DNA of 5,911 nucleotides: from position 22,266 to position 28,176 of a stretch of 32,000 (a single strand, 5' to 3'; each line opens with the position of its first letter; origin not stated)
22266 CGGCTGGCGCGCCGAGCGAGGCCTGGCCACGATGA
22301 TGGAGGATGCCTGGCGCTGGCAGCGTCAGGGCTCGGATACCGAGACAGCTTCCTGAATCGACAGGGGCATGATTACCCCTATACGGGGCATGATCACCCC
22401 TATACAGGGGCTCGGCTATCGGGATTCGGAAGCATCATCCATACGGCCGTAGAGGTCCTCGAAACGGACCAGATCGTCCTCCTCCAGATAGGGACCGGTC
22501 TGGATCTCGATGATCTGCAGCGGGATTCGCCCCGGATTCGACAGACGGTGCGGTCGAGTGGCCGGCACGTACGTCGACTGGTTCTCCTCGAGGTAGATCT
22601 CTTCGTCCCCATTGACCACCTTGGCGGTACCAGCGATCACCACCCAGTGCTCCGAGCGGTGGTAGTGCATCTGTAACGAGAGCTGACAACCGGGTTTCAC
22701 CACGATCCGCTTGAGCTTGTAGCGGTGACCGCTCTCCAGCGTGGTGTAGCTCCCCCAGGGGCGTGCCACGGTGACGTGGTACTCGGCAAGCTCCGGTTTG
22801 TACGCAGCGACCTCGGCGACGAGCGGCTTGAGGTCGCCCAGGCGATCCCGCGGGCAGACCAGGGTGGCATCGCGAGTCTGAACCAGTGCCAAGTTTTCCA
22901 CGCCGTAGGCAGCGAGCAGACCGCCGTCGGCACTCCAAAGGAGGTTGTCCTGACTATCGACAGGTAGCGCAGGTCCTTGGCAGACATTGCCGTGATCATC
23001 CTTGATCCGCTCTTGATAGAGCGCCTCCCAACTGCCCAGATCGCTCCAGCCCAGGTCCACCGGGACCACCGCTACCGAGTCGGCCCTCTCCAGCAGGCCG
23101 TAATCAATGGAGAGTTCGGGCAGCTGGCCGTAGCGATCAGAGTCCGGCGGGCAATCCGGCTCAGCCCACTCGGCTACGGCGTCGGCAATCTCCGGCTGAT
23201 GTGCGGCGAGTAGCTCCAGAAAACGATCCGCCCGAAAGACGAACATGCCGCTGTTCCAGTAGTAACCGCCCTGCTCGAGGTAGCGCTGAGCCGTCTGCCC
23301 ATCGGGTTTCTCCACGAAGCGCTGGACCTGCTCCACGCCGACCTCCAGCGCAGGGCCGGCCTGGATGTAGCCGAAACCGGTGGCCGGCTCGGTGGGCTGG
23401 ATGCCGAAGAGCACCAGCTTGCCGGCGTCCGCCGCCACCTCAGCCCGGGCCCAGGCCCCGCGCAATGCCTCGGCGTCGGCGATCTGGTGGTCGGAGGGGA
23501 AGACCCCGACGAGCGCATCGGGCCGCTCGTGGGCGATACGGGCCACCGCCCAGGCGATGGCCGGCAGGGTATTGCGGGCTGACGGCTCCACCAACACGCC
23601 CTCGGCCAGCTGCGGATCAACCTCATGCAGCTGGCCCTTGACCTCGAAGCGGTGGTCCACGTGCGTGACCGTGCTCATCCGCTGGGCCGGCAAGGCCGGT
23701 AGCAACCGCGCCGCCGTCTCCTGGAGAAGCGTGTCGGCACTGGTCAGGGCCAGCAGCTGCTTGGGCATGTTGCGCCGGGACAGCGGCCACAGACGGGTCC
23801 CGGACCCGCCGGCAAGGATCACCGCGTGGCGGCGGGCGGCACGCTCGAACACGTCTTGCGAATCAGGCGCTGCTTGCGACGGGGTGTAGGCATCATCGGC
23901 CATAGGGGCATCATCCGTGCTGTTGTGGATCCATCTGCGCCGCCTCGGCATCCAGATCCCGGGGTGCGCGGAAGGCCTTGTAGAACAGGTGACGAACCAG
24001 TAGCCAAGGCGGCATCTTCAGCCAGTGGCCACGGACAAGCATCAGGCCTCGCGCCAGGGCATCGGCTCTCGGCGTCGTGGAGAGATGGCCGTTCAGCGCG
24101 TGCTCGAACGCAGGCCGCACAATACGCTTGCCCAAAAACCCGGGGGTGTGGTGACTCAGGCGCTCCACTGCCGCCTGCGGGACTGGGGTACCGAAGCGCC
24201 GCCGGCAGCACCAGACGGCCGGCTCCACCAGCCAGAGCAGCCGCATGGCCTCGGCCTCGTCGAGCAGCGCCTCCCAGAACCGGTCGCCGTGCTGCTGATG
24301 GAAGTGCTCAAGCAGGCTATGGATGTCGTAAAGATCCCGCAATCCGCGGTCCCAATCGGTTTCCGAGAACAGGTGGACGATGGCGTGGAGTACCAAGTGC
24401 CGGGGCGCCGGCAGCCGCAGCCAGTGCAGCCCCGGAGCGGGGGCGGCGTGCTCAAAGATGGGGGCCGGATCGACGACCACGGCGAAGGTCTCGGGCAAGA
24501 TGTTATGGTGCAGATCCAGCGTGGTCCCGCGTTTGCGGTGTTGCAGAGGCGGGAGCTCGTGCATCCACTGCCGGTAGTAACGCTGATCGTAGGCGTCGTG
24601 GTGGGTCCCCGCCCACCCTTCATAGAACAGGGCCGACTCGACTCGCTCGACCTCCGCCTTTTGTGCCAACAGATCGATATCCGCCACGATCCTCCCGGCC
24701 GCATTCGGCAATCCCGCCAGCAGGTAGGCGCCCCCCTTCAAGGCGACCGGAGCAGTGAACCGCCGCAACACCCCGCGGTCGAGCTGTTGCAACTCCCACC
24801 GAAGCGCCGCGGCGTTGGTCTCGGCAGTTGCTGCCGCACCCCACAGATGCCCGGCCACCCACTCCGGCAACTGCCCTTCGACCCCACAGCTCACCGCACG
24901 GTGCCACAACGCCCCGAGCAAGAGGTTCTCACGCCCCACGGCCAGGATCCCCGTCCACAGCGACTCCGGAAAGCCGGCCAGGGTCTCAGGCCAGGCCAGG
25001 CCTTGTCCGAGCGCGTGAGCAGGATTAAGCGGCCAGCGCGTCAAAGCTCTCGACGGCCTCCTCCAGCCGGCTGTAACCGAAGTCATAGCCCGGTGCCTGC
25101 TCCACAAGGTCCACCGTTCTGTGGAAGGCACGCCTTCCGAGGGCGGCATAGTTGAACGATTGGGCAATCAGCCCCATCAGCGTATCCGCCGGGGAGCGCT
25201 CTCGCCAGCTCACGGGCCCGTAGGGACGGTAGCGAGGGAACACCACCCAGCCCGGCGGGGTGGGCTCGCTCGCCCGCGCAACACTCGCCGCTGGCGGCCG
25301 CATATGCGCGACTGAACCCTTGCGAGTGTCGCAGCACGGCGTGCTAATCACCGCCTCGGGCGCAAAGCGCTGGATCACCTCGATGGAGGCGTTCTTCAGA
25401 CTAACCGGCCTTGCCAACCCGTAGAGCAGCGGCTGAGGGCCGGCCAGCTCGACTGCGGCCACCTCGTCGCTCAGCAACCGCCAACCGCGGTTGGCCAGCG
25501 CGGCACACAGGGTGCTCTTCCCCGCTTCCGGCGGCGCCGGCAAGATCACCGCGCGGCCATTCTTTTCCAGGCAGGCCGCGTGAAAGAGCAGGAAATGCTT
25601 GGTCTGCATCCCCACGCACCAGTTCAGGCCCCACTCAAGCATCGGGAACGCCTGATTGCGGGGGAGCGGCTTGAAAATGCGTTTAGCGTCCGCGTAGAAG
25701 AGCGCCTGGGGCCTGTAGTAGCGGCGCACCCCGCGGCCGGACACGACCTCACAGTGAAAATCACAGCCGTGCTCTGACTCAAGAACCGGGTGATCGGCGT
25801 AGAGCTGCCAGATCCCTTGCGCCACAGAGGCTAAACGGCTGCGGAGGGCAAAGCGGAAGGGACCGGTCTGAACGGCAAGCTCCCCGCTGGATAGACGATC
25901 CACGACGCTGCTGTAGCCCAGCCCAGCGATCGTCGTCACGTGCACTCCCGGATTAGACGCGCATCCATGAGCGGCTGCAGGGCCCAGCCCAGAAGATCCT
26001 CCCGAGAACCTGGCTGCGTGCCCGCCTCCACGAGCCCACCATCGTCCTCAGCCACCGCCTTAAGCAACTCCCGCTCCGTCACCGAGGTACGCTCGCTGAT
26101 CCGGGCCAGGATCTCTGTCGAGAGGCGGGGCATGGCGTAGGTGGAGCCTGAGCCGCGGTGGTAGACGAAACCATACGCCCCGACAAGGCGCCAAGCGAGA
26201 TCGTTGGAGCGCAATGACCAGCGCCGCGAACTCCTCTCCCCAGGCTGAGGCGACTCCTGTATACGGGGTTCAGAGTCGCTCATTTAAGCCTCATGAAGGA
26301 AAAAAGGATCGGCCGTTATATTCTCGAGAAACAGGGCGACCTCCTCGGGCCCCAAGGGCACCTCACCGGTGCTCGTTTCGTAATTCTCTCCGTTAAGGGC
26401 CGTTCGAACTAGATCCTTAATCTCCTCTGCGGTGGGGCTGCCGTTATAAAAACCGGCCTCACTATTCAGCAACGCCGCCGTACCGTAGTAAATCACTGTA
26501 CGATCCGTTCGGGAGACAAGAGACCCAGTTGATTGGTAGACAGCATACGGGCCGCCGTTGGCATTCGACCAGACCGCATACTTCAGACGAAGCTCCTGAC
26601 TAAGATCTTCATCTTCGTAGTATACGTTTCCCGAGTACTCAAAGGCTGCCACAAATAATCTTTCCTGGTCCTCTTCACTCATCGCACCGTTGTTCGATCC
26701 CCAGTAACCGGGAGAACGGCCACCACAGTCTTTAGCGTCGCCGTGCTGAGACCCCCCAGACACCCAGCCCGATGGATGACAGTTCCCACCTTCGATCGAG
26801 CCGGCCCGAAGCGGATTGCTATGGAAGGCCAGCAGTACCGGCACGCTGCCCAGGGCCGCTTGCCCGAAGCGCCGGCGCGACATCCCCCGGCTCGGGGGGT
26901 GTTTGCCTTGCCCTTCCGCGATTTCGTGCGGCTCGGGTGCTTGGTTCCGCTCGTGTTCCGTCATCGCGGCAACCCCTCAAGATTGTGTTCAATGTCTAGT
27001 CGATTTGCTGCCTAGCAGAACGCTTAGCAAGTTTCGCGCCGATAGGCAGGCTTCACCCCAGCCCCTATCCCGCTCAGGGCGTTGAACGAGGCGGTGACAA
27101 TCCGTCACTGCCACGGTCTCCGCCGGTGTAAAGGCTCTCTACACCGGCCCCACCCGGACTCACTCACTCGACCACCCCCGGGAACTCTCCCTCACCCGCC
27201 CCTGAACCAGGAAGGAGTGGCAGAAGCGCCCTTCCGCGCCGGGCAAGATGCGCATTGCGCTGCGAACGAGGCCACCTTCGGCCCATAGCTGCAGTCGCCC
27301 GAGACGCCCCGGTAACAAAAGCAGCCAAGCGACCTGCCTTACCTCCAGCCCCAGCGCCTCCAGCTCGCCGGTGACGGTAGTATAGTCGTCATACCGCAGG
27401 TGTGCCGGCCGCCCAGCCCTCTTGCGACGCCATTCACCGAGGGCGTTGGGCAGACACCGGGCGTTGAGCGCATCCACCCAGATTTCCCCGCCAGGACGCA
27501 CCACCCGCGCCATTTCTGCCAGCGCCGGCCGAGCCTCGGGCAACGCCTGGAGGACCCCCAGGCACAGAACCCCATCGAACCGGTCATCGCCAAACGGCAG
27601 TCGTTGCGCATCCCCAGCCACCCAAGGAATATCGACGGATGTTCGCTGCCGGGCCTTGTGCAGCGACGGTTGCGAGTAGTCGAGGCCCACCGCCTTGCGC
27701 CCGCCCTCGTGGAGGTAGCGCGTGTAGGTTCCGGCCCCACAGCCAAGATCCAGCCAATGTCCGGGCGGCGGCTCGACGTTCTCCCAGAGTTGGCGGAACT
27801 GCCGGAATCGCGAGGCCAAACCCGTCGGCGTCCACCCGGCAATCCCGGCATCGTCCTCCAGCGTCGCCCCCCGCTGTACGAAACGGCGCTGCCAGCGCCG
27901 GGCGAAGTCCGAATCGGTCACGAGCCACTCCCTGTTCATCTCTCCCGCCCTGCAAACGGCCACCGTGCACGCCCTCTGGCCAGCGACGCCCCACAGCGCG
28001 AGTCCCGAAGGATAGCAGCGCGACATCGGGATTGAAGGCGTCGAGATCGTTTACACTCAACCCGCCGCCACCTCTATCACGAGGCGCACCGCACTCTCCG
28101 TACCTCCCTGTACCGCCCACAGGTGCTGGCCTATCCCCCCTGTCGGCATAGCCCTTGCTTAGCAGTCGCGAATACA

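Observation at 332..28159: Six sigma-54 promoters share an upstream YGT-N11-ACR dyad at helically phased distances: a candidate PrsR regulon map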

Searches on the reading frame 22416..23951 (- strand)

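Call 6: search_protein_families(library=ncbifam, proteins=[window:22416-23951:-], max_evalue=0.001)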
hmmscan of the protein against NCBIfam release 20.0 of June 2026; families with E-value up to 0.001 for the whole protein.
window:22416-23951:- (511 aa): 7 families
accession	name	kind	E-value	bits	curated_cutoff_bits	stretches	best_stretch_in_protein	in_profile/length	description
TIGR01479.1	GMP_PMI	equivalog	1.5e-160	535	372.95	1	43-503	3-467/467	mannose-1-phosphate guanylyltransferase/mannose-6-phosphate isomerase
NF012004.0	PRK15460.1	equivalog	3e-128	428.5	859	1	41-504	6-478/478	mannose-1-phosphate guanyltransferase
NF010933.0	PRK14353.1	equivalog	1.1e-06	27.6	505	1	40-250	5-190/453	bifunctional UDP-N-acetylglucosamine diphosphorylase/glucosamine-1-phosphate N-acetyltransferase GlmU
NF010932.0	PRK14352.1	equivalog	9.4e-06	24.5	611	1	42-249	8-193/488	bifunctional UDP-N-acetylglucosamine diphosphorylase/glucosamine-1-phosphate N-acetyltransferase GlmU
TIGR03992.1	Arch_glmU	subfamily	3.7e-05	22.8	292.1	1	42-237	2-173/393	bifunctional sugar-1-phosphate nucleotidylyltransferase/acetyltransferase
NF002023.0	PRK00844.1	subfamily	0.00029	19.8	458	0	131-251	105-215/408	glucose-1-phosphate adenylyltransferase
TIGR01173.1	glmU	equivalog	0.00036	19.5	366.85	1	42-249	2-182/452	bifunctional UDP-N-acetylglucosamine diphosphorylase/glucosamine-1-phosphate N-acetyltransferase GlmU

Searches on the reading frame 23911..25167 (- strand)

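Call 6: search_protein_families(library=ncbifam, proteins=[window:23911-25167:-], max_evalue=0.001)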
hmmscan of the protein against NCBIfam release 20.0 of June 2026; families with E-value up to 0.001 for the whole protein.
window:23911-25167:- (418 aa): 0 families

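Call 24: search_protein_families(library=pfam, proteins=[window:23911-25167:-], max_evalue=0.01)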
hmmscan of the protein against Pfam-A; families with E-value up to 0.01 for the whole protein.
window:23911-25167:- (418 aa): 1 family
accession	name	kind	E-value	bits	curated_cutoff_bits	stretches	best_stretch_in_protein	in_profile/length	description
PF14907.12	NTP_transf_5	-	4.8e-51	174.2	31.2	1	68-326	2-249/249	Uncharacterised nucleotidyltransferase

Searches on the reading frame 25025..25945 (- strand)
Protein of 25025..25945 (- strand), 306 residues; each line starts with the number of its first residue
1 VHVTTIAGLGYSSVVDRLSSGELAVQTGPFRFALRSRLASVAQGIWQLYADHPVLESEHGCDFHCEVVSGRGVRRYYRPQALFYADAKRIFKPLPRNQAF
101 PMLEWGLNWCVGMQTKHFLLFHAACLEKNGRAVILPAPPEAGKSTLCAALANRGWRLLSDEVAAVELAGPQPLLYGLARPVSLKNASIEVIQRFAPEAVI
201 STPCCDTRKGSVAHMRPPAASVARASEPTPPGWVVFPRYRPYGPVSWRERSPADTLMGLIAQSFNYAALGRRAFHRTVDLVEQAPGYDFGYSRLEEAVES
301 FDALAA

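Call 6: search_protein_families(library=ncbifam, proteins=[window:25025-25945:-], max_evalue=0.001)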
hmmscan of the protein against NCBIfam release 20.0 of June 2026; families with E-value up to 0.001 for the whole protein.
window:25025-25945:- (306 aa): 3 families
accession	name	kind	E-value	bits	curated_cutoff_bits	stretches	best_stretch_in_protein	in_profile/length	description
TIGR04352.1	HprK_rel_A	equivalog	2.2e-109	364.9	200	1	24-304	2-280/280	HprK-related kinase A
TIGR04249.1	SCM_chp_ScmC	equivalog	2.1e-06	27.3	125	1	119-163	126-169/292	SynChlorMet cassette protein ScmC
TIGR04355.1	HprK_rel_B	hypoth_equivalog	0.0004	19.6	200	1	117-179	143-205/351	HprK-related kinase B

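Call 41: find_related_loci(query=A2, collection=metagenome_contigs, flank=5000)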
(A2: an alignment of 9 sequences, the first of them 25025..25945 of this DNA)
Query A2 (306 aa) in metagenome_contigs; peptide patterns used: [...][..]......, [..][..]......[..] (x = any residue, [..] = any of these).
600 stretches matched a pattern (row limit reached: there are more); 446 encode a relative of the query (tblastn E <= 1e-3); the best 80 are kept; 80 distinct loci.
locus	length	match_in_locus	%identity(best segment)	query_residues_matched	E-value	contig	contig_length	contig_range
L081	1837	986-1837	65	1-284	1e-133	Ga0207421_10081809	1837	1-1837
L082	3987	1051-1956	51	3-306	7e-96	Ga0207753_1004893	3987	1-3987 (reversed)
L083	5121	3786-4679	47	5-304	8e-91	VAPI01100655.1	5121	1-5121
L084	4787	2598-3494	48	6-306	1e-90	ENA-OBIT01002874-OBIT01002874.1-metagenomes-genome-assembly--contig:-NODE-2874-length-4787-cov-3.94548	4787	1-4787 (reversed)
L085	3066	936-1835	47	3-304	5e-92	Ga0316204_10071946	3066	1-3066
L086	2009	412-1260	51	18-302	1e-94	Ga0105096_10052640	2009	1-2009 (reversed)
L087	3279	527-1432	48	3-306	3e-91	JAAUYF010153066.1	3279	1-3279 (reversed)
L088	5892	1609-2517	49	2-306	3e-88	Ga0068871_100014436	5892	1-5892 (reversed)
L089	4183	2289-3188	45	3-304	1e-88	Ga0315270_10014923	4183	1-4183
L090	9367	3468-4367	44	4-305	6e-88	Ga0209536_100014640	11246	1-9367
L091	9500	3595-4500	49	2-305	6e-88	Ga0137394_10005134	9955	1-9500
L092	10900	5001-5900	49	3-304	2e-87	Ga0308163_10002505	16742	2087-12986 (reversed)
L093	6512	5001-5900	46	3-304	1e-87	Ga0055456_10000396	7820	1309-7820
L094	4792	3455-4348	47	6-305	2e-87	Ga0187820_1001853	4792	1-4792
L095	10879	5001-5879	50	12-305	5e-87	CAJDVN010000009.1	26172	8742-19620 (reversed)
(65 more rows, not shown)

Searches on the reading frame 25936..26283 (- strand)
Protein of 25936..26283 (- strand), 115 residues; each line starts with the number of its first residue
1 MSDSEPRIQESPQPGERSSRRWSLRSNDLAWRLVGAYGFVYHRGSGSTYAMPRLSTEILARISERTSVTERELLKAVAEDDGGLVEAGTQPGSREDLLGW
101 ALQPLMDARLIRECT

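Call 6: search_protein_families(library=ncbifam, proteins=[window:25936-26283:-], max_evalue=0.001)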
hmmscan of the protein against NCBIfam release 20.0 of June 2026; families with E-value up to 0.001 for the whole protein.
window:25936-26283:- (115 aa): 1 family
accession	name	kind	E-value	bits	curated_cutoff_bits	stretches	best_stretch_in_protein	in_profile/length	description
TIGR04353.1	PqqD_rel_X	equivalog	5.5e-18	65.7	35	1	35-112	2-74/74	HPr-rel-A system PqqD family peptide chaperone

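Call 24: search_protein_families(library=pfam, proteins=[window:25936-26283:-], max_evalue=0.01)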
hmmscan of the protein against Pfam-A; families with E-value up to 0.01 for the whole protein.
window:25936-26283:- (115 aa): 0 families

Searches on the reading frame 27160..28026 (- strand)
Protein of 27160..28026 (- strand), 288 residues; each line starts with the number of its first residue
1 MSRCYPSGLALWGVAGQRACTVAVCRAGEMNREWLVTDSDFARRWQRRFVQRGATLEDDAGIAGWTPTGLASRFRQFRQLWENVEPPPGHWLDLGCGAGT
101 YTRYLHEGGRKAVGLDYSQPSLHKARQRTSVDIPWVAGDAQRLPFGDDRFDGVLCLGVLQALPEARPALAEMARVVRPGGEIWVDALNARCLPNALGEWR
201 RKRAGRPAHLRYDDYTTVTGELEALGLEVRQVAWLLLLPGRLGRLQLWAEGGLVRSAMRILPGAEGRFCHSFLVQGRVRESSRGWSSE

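Call 7: search_protein_families(library=ncbifam, proteins=[window:27160-28026:-], max_evalue=0.001)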
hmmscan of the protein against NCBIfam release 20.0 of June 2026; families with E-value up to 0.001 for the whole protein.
window:27160-28026:- (288 aa): 35 families (the best 25 are shown)
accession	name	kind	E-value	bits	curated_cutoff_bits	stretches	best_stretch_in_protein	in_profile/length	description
NF045667.1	MTase_DVU1556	equivalog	9.4e-23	80.8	155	1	89-190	24-125/213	DVU_1556 family methyltransferase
NF001241.0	PRK00216.1-2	equivalog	1.1e-16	61.2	327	1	82-184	45-147/231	demethylmenaquinone methyltransferase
NF007610.0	PRK10258.1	equivalog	5e-16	58.8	342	1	90-200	45-154/251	malonyl-ACP O-methyltransferase BioC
TIGR02072.1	BioC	equivalog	5.2e-14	52.6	184.95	1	85-216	32-161/244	malonyl-ACP O-methyltransferase BioC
TIGR01934.1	MenG_MenH_UbiE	subfamily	9.6e-14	51.2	158.35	1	87-184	39-141/223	ubiquinone/menaquinone biosynthesis methyltransferase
NF001244.0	PRK00216.1-5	equivalog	5e-13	48.9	216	1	88-184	49-153/236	bifunctional demethylmenaquinone methyltransferase/2-methoxy-6-polyprenyl-1,4-benzoquinol methylase UbiE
NF045825.1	FAmtase_mtf2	equivalog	1.1e-12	47.7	400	1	92-209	63-180/248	fatty-acid O-methyltransferase Mtf2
NF045823.1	PthPhpthDimycoMt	equivalog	3.7e-11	42.7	300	1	92-186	71-168/256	phthiotriol/phenolphthiotriol dimycocerosates methyltransferase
NF041537.1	ArsM_AhpD_UU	exception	4.2e-11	42.2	510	1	91-186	80-183/345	arsenite methyltransferase/AhpD domain selenoprotein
NF001243.0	PRK00216.1-4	equivalog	1.4e-10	40.9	235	1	91-182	51-149/237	demethylmenaquinone methyltransferase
NF047649.1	MTase_UXPK_star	exception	2e-10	40.2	460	1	90-184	80-181/283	methyltransferase/UXPK-star double selenoprotein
NF043040.1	corrin_prot_MT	hypoth_equivalog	8.8e-10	38.4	180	1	78-184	32-147/216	corrinoid protein-associated methyltransferase CpaM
NF041536.1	ArsM_DUF2284_UU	exception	3.1e-09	35.7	575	1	91-184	80-180/459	arsenite methyltransferase/DUF2284 domain selenoprotein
NF040539.1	AST_met_ArsM_2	exception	3.3e-09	37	240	1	92-184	61-164/262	putative arsinothricin biosynthesis methyltransferase ArsM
TIGR02752.1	MenG_heptapren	equivalog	6e-09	35.8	419.85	1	92-182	50-147/231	demethylmenaquinone methyltransferase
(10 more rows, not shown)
